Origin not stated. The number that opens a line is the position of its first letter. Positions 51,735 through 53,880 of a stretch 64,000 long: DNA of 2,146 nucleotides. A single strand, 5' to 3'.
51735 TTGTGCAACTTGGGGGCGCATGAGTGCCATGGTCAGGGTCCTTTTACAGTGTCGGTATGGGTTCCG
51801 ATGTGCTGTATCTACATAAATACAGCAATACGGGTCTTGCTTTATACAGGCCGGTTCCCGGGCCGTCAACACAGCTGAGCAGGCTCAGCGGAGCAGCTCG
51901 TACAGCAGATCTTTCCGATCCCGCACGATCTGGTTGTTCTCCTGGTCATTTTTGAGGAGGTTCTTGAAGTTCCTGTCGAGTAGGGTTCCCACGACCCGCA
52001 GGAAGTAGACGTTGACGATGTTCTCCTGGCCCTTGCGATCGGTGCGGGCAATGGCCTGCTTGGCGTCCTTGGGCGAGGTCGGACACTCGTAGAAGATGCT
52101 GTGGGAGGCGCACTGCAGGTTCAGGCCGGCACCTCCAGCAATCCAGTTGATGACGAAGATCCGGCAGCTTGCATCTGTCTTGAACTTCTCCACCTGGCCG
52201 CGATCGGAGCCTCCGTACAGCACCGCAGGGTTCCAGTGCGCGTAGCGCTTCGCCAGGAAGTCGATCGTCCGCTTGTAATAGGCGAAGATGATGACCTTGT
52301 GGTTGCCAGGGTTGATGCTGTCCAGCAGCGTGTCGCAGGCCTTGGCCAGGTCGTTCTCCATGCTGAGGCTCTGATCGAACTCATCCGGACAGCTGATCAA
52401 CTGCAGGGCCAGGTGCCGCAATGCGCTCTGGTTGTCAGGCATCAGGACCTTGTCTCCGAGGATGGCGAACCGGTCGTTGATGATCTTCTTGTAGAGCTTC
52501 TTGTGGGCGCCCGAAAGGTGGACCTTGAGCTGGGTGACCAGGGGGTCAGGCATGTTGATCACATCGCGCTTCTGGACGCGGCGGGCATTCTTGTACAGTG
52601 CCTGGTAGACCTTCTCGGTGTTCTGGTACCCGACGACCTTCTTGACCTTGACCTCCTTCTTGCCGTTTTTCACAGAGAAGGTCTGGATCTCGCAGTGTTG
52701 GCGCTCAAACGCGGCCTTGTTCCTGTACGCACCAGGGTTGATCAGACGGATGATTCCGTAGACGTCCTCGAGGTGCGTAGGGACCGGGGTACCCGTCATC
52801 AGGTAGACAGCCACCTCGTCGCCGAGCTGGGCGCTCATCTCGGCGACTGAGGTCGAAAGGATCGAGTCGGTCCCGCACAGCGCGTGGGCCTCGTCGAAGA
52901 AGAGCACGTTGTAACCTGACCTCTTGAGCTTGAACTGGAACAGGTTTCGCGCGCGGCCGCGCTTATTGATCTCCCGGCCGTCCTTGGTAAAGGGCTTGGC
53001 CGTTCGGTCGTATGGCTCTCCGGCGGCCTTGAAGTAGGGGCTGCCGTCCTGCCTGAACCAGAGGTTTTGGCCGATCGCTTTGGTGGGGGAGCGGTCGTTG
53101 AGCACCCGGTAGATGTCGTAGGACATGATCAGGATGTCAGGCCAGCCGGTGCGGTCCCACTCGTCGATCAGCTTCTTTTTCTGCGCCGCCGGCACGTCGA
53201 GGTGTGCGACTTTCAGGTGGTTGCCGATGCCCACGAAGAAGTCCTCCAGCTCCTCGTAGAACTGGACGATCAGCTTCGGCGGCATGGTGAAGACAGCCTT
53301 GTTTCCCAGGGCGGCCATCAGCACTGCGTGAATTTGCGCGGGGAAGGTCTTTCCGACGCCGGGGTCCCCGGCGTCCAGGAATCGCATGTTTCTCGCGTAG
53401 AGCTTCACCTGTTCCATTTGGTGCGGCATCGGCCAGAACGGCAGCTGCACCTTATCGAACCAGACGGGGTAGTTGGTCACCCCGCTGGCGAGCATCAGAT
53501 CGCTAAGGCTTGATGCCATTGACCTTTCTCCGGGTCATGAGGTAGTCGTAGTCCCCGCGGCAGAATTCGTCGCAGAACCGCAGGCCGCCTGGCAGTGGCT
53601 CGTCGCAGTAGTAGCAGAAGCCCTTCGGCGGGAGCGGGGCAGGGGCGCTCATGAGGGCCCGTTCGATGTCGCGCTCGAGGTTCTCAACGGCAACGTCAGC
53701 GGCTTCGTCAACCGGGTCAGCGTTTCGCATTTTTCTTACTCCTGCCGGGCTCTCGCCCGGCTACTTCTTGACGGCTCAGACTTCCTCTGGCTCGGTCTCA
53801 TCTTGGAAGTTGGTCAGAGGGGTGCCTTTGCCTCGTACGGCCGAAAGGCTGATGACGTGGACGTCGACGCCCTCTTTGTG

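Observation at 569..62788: Phage-wide AT-cored palindromic motif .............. in about 20 intergenic gaps on both arms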

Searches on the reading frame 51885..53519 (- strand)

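Call 11: search_protein_families(library=pfam, proteins=[window:51885-53519:-], max_evalue=0.001)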
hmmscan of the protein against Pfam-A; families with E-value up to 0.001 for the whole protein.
window:51885-53519:- (544 aa): 3 families
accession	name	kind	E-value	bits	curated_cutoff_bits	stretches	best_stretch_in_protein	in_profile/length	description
PF00176.29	SNF2-rel_dom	-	2.9e-13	50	24.9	1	51-351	24-258/290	SNF2-related domain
PF00271.37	Helicase_C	-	4.1e-12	46.8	23.5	1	403-497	12-110/110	Helicase conserved C-terminal domain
PF00270.35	DEAD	-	0.00013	22.2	26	0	32-135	2-103/167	DEAD/DEAH box helicase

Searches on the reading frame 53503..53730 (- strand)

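Call 70: search_protein_families(library=pfam, proteins=[window:53503-53730:-], max_evalue=0.01)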
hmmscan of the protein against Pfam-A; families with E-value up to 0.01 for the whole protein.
window:53503-53730:- (75 aa): 1 family
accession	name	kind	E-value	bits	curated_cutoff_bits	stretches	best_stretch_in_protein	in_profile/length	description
PF09889.16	DUF2116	-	0.0069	16.8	26.8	1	38-69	5-34/59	Probable treble clef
